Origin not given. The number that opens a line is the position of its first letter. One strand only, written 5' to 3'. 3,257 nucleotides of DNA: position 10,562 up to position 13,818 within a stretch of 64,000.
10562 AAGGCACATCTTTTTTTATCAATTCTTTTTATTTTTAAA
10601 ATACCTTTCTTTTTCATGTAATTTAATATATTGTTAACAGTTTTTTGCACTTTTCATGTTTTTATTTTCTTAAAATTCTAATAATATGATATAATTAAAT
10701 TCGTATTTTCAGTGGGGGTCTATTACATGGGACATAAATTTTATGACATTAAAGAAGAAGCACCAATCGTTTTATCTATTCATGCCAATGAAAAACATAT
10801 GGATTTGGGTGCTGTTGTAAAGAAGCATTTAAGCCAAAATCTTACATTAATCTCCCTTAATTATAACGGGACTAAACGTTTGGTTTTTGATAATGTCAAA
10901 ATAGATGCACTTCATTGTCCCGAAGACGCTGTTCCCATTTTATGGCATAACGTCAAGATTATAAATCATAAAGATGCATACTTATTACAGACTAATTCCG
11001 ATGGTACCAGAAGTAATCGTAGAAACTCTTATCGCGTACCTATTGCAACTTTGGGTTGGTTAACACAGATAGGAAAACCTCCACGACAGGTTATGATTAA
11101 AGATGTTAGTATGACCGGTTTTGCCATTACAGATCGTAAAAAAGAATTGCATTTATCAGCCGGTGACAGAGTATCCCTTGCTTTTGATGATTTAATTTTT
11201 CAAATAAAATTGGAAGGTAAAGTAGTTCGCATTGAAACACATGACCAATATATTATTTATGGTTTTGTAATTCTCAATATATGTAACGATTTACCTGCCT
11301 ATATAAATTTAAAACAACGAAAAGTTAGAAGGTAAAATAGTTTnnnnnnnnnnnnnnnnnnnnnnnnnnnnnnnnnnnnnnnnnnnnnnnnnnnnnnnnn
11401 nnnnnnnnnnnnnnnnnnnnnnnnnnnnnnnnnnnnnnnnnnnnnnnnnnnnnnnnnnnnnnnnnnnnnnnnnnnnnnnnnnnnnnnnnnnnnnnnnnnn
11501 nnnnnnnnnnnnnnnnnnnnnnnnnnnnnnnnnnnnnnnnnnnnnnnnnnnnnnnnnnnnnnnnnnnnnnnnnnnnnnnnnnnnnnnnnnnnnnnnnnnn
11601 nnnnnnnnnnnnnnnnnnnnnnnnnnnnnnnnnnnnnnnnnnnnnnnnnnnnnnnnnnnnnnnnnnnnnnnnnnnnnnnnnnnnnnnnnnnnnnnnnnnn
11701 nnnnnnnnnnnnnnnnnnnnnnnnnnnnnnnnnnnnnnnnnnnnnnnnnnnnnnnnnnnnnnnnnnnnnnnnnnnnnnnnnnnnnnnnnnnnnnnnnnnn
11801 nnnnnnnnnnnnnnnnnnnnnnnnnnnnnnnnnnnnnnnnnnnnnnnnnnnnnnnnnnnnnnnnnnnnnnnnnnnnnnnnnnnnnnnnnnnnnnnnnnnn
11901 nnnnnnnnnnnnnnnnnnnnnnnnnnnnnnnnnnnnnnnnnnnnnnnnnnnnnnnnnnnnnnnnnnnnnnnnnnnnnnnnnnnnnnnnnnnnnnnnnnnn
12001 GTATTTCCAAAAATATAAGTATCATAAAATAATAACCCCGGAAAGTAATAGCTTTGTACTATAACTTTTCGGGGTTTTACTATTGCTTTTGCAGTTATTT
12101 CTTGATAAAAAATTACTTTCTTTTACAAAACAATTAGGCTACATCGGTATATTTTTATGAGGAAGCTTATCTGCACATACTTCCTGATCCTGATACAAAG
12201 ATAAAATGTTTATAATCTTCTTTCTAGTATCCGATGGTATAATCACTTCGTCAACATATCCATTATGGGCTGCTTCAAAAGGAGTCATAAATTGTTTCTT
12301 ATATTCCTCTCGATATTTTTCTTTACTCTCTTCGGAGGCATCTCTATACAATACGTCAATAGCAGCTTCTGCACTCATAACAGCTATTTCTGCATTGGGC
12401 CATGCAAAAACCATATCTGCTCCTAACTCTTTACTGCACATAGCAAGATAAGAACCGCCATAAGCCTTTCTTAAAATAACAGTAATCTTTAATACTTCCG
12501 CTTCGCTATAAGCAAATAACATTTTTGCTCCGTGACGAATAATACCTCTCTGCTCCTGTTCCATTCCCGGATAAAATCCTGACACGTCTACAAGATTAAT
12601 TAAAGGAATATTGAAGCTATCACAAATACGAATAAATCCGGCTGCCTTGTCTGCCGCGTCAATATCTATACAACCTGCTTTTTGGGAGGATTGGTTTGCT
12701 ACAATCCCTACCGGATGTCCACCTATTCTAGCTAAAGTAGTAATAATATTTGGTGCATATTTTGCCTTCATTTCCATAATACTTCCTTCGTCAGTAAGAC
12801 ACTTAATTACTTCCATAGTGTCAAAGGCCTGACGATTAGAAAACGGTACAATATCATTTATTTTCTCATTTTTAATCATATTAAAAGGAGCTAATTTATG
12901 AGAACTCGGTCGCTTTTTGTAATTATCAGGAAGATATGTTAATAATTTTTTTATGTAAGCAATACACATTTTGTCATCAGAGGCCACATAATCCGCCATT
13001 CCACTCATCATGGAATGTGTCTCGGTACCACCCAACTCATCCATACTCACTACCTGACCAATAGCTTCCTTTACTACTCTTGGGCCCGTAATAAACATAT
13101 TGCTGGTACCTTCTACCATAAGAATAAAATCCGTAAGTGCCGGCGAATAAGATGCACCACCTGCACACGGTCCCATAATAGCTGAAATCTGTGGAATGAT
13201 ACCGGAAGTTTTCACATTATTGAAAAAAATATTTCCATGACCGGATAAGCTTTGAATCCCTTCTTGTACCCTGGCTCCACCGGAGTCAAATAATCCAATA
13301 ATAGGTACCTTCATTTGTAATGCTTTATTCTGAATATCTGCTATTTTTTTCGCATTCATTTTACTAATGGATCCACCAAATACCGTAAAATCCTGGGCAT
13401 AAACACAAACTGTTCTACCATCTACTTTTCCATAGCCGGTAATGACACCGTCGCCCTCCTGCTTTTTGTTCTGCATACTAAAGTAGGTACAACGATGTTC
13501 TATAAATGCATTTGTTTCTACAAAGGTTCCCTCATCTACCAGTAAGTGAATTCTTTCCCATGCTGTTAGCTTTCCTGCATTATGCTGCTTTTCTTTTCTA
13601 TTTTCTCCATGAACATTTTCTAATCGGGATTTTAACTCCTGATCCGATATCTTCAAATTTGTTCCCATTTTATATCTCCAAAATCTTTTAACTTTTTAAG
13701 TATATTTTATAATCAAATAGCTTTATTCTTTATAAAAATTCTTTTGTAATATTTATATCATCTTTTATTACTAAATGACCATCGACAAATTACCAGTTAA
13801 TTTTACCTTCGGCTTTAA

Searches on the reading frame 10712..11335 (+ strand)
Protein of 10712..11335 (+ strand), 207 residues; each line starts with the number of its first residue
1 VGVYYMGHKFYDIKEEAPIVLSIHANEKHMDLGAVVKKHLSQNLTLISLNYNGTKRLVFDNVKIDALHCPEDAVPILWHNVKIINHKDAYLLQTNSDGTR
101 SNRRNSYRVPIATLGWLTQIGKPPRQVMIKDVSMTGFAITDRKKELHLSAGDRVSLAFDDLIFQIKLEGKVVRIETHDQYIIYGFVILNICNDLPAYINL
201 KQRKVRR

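Call 73: search_protein_families(library=pfam, proteins=[window:10712-11335:+], max_evalue=0.00001)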
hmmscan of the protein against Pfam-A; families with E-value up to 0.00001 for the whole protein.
window:10712-11335:+ (207 aa): 1 family
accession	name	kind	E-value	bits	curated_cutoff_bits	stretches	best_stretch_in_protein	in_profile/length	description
PF07238.19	PilZ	-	2.8e-08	34.5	22.5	1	102-190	1-88/102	PilZ domain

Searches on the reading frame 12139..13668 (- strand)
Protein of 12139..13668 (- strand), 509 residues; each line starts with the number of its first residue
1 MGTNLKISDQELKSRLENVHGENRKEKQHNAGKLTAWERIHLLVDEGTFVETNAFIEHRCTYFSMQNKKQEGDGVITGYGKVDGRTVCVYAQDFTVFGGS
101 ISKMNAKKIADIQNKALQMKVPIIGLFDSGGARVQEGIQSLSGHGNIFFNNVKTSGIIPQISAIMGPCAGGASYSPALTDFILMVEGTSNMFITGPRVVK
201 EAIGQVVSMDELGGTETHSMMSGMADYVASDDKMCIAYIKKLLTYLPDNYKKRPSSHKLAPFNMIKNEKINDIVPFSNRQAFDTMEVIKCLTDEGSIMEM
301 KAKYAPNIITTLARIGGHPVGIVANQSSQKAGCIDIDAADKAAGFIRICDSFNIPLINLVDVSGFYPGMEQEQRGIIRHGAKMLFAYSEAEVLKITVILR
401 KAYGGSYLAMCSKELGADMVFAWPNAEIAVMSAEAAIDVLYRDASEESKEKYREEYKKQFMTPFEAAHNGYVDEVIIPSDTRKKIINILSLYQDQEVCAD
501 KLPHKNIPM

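Call 73: search_protein_families(library=pfam, proteins=[window:12139-13668:-], max_evalue=0.00001)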
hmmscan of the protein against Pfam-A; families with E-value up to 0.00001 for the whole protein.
window:12139-13668:- (509 aa): 2 families
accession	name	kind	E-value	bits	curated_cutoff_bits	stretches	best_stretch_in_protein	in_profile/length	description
PF01039.27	Carboxyl_trans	-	4e-172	573.7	22.3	1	27-497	1-483/493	Carboxyl transferase domain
PF03255.19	ACCA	-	2.6e-16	60.1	23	1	306-476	92-261/310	Acetyl co-enzyme A carboxylase carboxyltransferase-like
